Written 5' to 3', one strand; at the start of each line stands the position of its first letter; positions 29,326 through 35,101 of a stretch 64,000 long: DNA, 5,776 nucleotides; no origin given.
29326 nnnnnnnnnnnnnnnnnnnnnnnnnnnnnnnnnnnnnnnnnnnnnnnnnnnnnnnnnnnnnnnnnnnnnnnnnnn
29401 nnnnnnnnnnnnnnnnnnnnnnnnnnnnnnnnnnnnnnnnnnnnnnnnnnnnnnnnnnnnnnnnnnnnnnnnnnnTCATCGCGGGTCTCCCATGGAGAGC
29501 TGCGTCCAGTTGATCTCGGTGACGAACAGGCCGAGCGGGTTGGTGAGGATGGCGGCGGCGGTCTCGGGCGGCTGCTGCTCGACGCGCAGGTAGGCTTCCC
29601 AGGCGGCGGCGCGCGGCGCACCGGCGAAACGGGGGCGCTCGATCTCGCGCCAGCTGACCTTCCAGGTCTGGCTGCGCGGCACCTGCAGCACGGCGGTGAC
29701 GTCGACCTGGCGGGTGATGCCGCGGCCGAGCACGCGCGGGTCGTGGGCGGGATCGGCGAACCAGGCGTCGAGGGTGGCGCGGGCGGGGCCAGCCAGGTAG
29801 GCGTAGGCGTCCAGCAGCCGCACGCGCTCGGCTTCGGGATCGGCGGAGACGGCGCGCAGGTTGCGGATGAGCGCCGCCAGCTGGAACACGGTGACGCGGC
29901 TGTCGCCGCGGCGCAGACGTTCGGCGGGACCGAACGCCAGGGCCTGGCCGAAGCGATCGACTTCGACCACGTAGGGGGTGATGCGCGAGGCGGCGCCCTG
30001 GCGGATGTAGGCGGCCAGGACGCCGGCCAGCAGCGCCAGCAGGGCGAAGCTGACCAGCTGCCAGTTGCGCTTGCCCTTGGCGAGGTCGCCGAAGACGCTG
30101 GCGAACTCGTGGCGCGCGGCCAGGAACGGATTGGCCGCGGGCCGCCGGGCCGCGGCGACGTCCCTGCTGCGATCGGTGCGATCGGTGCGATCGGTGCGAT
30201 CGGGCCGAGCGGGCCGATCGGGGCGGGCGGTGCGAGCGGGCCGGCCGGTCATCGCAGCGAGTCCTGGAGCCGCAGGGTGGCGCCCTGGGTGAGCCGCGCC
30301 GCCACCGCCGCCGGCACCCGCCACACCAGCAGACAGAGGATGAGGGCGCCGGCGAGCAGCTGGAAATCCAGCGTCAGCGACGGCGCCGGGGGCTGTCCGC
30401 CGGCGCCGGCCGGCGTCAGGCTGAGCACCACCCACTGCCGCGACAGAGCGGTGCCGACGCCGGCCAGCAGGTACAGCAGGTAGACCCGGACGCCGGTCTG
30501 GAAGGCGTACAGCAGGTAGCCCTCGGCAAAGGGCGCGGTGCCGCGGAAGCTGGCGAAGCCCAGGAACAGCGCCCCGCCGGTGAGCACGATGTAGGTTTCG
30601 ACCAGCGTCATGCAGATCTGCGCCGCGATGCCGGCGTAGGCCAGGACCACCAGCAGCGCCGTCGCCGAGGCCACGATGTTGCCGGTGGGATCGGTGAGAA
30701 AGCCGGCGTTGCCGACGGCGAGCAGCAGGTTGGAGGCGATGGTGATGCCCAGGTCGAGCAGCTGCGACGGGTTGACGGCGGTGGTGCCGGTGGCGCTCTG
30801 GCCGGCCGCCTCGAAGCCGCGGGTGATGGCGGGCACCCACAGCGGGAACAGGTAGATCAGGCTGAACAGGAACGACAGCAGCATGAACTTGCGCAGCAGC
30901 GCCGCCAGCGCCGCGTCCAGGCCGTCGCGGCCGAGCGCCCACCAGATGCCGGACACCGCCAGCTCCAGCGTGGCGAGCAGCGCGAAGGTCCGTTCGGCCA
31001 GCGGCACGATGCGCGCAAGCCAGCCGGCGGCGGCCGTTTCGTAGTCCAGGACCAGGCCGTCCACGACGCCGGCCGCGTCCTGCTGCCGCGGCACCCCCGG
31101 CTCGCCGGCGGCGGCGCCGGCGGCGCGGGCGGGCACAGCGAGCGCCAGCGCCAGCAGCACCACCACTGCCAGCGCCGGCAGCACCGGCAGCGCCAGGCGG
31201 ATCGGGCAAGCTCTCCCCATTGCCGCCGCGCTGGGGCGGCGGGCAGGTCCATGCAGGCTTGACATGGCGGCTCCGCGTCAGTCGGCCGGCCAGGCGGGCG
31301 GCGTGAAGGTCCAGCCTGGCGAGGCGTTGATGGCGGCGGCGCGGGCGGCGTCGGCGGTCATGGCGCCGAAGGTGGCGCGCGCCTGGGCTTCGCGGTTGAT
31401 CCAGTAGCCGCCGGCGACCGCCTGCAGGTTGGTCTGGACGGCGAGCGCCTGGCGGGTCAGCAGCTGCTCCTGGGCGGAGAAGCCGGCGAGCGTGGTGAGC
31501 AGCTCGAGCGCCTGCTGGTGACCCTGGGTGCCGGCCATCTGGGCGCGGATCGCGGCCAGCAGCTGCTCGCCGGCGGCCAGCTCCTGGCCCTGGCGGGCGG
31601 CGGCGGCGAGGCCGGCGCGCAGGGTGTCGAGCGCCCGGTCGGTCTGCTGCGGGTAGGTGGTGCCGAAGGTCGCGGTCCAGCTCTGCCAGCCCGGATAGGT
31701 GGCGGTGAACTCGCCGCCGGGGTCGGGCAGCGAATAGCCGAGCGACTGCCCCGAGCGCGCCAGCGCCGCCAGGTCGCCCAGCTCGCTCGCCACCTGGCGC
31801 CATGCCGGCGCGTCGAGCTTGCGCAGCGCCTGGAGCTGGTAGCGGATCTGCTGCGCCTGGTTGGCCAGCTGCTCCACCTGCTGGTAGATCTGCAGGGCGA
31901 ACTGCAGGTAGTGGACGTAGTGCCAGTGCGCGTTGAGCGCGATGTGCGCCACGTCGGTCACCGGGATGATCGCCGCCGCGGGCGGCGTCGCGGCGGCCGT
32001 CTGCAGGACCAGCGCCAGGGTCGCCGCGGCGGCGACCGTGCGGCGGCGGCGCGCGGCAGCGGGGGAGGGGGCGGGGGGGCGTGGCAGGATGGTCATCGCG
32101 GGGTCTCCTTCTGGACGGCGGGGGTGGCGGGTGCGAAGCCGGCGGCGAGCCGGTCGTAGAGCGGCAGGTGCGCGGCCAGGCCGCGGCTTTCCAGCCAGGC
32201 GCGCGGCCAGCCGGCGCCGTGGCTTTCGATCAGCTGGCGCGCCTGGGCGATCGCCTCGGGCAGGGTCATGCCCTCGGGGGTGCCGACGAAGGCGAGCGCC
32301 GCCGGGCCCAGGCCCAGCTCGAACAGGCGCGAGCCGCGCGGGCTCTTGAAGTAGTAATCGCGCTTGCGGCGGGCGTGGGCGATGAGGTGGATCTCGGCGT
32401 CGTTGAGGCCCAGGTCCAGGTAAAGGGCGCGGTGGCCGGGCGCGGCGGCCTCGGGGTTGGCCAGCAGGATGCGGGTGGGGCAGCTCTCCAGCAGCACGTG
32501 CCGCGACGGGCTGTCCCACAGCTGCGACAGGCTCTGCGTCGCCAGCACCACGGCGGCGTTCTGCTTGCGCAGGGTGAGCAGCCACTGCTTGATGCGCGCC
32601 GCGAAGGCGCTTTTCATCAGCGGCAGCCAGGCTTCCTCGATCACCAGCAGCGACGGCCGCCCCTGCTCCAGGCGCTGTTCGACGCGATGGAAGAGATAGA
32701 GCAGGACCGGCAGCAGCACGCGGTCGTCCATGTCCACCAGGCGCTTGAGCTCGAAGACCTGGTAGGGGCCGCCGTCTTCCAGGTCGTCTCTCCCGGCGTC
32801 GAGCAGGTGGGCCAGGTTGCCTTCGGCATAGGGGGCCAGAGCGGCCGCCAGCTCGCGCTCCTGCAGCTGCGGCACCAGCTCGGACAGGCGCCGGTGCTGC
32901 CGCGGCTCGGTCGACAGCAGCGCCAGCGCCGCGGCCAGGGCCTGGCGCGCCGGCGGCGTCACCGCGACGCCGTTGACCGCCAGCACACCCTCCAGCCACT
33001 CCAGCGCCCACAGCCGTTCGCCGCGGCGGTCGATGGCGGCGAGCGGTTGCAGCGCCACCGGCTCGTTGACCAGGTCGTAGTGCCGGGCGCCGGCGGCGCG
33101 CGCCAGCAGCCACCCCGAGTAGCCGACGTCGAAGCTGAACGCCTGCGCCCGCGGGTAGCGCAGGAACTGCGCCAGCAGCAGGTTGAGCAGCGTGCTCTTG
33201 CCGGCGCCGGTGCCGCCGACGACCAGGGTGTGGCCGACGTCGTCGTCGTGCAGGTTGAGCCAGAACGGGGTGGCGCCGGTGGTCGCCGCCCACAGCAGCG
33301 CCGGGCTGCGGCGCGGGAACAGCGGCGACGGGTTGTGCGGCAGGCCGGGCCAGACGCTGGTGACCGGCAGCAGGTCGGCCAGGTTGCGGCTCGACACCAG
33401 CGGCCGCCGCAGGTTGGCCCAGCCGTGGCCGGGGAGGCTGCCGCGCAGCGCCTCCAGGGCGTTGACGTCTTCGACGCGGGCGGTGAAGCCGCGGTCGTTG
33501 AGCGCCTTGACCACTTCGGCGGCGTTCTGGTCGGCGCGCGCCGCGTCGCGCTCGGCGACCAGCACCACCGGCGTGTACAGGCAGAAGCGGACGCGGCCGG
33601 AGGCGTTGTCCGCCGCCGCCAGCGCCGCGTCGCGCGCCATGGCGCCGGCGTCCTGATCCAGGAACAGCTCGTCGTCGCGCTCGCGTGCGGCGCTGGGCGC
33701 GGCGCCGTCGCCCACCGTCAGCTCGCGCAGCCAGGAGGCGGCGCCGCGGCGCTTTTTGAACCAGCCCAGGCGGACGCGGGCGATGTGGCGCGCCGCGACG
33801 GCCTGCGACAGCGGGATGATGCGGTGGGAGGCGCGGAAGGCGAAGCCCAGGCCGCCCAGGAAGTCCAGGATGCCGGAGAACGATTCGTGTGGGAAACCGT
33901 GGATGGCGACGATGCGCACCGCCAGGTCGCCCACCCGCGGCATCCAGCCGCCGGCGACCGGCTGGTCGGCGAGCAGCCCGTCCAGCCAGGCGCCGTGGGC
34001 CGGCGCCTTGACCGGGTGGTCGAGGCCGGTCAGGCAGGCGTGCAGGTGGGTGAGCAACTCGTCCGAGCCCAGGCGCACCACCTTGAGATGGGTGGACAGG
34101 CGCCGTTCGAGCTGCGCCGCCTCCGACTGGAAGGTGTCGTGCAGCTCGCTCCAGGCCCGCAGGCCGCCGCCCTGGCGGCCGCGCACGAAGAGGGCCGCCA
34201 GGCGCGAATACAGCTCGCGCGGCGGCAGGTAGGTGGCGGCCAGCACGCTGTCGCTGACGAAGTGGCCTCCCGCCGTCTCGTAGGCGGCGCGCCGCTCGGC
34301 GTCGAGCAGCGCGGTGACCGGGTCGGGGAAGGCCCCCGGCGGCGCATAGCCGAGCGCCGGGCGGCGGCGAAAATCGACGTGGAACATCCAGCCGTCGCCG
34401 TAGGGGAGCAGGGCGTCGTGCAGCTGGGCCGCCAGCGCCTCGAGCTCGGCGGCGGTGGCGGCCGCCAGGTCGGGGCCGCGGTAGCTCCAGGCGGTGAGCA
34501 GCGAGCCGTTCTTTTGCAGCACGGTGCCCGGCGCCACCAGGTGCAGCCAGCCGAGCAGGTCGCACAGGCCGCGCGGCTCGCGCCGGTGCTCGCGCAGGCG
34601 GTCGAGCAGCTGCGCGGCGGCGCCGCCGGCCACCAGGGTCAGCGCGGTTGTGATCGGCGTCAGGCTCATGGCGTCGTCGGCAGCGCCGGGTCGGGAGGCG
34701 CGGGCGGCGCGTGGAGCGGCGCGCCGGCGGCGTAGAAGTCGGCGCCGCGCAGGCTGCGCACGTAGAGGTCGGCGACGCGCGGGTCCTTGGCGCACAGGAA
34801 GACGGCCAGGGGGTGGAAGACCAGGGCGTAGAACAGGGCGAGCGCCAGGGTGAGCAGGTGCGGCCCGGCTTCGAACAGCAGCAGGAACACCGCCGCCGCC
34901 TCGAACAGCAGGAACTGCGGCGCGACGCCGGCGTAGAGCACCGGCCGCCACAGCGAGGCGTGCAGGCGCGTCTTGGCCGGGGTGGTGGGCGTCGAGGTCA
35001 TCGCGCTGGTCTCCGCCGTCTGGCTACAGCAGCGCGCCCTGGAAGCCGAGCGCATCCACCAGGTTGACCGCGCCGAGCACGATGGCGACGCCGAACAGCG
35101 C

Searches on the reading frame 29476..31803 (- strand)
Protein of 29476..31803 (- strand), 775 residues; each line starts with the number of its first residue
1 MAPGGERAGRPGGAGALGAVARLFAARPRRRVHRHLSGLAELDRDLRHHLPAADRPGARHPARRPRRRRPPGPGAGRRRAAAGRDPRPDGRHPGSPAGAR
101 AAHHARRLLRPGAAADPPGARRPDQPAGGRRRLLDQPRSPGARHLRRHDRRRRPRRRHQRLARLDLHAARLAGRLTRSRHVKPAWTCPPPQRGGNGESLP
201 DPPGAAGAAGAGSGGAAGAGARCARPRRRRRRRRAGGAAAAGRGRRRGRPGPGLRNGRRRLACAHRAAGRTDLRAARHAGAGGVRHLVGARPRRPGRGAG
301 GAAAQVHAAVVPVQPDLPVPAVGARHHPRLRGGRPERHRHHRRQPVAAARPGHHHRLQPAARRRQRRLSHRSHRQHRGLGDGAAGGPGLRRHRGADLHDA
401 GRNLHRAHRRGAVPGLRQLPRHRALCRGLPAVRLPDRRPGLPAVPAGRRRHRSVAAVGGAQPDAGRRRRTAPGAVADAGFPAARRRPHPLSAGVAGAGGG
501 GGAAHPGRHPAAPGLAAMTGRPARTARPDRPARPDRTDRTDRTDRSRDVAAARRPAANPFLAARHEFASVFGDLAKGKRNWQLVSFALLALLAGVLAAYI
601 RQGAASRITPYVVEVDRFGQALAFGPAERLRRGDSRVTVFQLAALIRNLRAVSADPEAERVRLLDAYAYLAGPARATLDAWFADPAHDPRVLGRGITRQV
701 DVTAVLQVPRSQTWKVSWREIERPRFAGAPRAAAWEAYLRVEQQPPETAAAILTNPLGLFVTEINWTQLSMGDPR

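Call 7: search_protein_families(library=pfam, proteins=[window:29476-31803:-], max_evalue=0.001)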
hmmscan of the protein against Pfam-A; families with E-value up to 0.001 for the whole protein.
window:29476-31803:- (775 aa): 1 family
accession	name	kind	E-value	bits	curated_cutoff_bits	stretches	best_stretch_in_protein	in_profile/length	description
PF04335.19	VirB8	-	7.4e-35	121.2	23.2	1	563-768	2-212/213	VirB8 protein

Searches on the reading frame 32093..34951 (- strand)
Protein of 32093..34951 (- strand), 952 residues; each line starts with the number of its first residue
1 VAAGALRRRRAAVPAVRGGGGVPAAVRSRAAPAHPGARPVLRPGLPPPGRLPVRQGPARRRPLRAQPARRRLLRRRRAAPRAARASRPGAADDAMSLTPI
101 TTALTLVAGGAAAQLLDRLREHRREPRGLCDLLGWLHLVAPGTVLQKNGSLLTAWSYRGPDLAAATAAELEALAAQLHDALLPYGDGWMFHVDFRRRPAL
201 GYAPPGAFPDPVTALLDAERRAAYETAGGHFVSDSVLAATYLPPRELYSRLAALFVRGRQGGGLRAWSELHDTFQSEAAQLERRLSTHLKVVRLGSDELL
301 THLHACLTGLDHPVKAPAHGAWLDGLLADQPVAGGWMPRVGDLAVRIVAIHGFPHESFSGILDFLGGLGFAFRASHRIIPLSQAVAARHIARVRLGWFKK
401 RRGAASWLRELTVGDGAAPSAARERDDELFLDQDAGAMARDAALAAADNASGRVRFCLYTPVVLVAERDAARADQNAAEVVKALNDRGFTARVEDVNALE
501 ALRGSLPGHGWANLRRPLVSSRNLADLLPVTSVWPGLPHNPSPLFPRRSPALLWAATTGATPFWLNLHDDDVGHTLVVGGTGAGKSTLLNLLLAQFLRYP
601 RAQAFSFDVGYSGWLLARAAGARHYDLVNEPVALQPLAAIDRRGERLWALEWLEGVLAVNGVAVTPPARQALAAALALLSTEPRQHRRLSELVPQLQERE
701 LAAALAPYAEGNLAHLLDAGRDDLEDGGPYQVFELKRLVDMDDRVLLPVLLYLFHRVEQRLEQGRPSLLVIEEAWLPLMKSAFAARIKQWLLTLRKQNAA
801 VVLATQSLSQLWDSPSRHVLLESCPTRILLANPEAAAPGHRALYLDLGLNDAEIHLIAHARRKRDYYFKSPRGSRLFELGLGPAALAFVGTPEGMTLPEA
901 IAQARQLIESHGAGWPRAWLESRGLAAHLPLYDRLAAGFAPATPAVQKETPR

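Call 7: search_protein_families(library=pfam, proteins=[window:32093-34951:-], max_evalue=0.001)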
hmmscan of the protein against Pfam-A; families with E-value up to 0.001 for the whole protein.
window:32093-34951:- (952 aa): 3 families
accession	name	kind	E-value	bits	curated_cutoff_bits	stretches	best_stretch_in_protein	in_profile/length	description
PF19044.6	P-loop_TraG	-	3.2e-10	39.7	25.8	1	704-832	187-318/413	TraG P-loop domain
PF03135.19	CagE_TrbE_VirB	-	2.9e-09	37.6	21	1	435-513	124-202/204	CagE, TrbE, VirB family, component of type IV transporter system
PF01580.24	FtsK_SpoIIIE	-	0.00093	19.1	24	0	573-597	40-64/221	FtsK/SpoIIIE family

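Call 25: find_related_loci(query=window:32093-34951:-, collection=genome_contigs, flank=10000)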
Query window:32093-34951:- (952 aa) in genome_contigs; peptide patterns used: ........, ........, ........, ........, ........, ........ (x = any residue, [..] = any of these).
178 stretches matched a pattern; 17 encode a relative of the query (tblastn E <= 1e-3); 16 distinct loci.
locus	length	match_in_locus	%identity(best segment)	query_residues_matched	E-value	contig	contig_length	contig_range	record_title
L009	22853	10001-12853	74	1-943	0e+0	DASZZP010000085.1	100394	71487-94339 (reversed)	MAG TPA_asm: Thermoanaerobaculia bacterium isolate SMAG_U6239 k141_48508, whole genome shotgun sequence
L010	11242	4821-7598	76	2-925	0e+0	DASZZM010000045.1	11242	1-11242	MAG TPA_asm: Thermoanaerobaculia bacterium isolate SMAG_U6236 k141_206101, whole genome shotgun sequence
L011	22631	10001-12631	75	55-925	0e+0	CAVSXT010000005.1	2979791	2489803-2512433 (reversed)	MAG: uncultured Acidobacteriota bacterium isolate MFD05521.bin.1.4 genome assembly, contig: contig_8800, whole genome sh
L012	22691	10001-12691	75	49-926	0e+0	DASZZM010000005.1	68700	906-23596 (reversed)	MAG TPA_asm: Thermoanaerobaculia bacterium isolate SMAG_U6236 k141_72339, whole genome shotgun sequence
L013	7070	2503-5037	76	104-926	0e+0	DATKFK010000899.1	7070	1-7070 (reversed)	MAG TPA_asm: Thermoanaerobaculia bacterium isolate SMAG_U14523 k141_925419, whole genome shotgun sequence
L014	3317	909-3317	77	109-896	0e+0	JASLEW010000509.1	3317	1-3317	MAG: Thermoanaerobaculia bacterium isolate SHSU.bins.256 k141_1486524, whole genome shotgun sequence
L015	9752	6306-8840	75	109-950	0e+0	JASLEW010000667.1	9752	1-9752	MAG: Thermoanaerobaculia bacterium isolate SHSU.bins.256 k141_21445794, whole genome shotgun sequence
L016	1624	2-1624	78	317-855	0e+0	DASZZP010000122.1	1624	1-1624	MAG TPA_asm: Thermoanaerobaculia bacterium isolate SMAG_U6239 k141_213325, whole genome shotgun sequence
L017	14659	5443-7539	68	1-660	0e+0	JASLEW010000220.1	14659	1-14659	MAG: Thermoanaerobaculia bacterium isolate SHSU.bins.256 k141_15131762, whole genome shotgun sequence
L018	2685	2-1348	79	507-944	0e+0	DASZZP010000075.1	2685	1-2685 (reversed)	MAG TPA_asm: Thermoanaerobaculia bacterium isolate SMAG_U6239 k141_84006, whole genome shotgun sequence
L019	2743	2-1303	81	507-926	0e+0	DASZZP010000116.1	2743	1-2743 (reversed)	MAG TPA_asm: Thermoanaerobaculia bacterium isolate SMAG_U6239 k141_108010, whole genome shotgun sequence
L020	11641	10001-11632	72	3-546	0e+0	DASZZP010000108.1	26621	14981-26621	MAG TPA_asm: Thermoanaerobaculia bacterium isolate SMAG_U6239 k141_106911, whole genome shotgun sequence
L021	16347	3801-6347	52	96-921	0e+0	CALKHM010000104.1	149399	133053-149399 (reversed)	MAG TPA_asm: uncultured Microbacterium sp. isolate SRR3997477_bin.99_CONCOCT_v1.1_MAG genome assembly, contig: ERZ778017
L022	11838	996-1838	78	463-741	3e-128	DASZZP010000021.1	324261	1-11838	MAG TPA_asm: Thermoanaerobaculia bacterium isolate SMAG_U6239 k141_34292, whole genome shotgun sequence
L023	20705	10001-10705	62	22-256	1e-69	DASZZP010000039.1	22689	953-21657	MAG TPA_asm: Thermoanaerobaculia bacterium isolate SMAG_U6239 k141_175488, whole genome shotgun sequence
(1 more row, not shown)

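Call 28: search_protein_families(library=pfam, proteins=[L011:93-1682:+, L011:1692-3353:+, L011:4219-5883:-, L011:7414-8154:+, L012:2766-7226:-, L012:1138-2637:-, L020:6386-7942:+, L020:4522-5499:+, L023:1759-3378:+, L017:767-2998:-], max_evalue=0.001)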
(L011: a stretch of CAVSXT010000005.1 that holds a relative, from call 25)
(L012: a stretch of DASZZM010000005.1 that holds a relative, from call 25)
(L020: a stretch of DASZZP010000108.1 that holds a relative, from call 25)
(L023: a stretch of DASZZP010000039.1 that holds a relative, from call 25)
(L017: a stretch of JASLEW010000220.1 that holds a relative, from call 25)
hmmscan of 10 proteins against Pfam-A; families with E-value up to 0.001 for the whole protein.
L011:93-1682:+ (529 aa): 1 family
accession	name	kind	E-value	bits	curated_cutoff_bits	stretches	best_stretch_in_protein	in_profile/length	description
PF13538.12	UvrD_C_2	-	9.4e-05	22.6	27.4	1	193-241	1-51/52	UvrD-like helicase C-terminal domain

L011:1692-3353:+ (553 aa): 3 families
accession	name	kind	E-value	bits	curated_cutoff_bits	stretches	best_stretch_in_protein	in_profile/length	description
PF02534.20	T4SS-DNA_transf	-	7e-77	259.7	20.1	1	105-530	33-457/468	Type IV secretory system Conjugative DNA transfer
PF12696.13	TraG-D_C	-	1.4e-31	109.5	22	1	369-497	1-125/126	TraM recognition site of TraD and TraG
PF10412.15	TrwB_AAD_bind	-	2.7e-22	79.6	20.5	1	202-513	91-383/387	Type IV secretion-system coupling protein DNA-binding domain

L011:4219-5883:- (554 aa): 0 families

L011:7414-8154:+ (246 aa): 1 family
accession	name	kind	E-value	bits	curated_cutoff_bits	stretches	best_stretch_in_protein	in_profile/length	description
PF10502.14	Peptidase_S26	-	1.2e-12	48.6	22.9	1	81-219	31-161/168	Signal peptidase, peptidase S26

L012:2766-7226:- (1486 aa): 13 families
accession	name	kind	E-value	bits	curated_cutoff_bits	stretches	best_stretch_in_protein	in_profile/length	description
PF13424.12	TPR_12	-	4.2e-23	81.8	30.1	3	1166-1231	8-75/77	Tetratricopeptide repeat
PF13676.11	TIR_2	-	1.1e-22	81.2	28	1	29-144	1-112/122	TIR domain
PF12770.12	CHAT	-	1.1e-21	77.9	24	1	334-582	34-274/289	CHAT domain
PF00515.34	TPR_1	-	4.8e-18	64.6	27.8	0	1164-1192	4-32/34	Tetratricopeptide repeat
PF07719.23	TPR_2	-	2.2e-13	49.6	27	0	1321-1350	1-30/34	Tetratricopeptide repeat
PF13181.12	TPR_8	-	5.5e-11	42.2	25.7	0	1321-1351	1-31/34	Tetratricopeptide repeat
PF17874.7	TPR_MalT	-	2.5e-09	37.3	45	1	1270-1395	69-195/336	MalT-like TPR region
PF13176.12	TPR_7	-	9.1e-08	32.1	27.9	0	1168-1191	6-29/36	Tetratricopeptide repeat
PF24885.1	TPR_NPHP3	-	1.2e-07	31.8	100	1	1215-1310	113-212/239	Nephrocystin-3 TPR domain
PF20703.3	nSTAND1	-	2.6e-07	31.1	27.1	1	632-788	13-161/379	Novel STAND NTPase 1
PF13401.12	AAA_22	-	5.5e-05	23.9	27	1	651-781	4-117/130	AAA domain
PF13374.12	TPR_10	-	0.00019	21.8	27.5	0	1281-1313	2-34/42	Tetratricopeptide repeat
PF00931.28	NB-ARC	-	0.00023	21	23.5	1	651-749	17-109/248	NB-ARC domain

L012:1138-2637:- (499 aa): 1 family
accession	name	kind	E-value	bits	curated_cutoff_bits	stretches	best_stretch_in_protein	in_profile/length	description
PF00145.23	DNA_methylase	-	1.2e-55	189.6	22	1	77-487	4-322/324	C-5 cytosine-specific DNA methylase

L020:6386-7942:+ (518 aa): 0 families

L020:4522-5499:+ (325 aa): 1 family
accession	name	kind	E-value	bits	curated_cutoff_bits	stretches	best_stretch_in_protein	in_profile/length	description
PF13529.12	Peptidase_C39_2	-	0.00012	23.1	24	1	144-253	2-119/143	Peptidase_C39 like family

L023:1759-3378:+ (539 aa): 2 families
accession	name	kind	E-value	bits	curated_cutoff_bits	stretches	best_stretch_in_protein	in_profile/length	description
PF13424.12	TPR_12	-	1.6e-06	28.7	30.1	1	160-232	2-75/77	Tetratricopeptide repeat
PF13374.12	TPR_10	-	3.9e-06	27.1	27.5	0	161-188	2-29/42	Tetratricopeptide repeat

L017:767-2998:- (743 aa): 2 families
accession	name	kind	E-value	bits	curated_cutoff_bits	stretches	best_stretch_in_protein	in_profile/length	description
PF00656.27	Peptidase_C14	-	2.9e-16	60.3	21.4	1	5-225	2-211/233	Caspase domain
PF06439.18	3keto-disac_hyd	-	2.5e-06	28.1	26.8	1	570-732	12-185/187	3-keto-disaccharide hydrolase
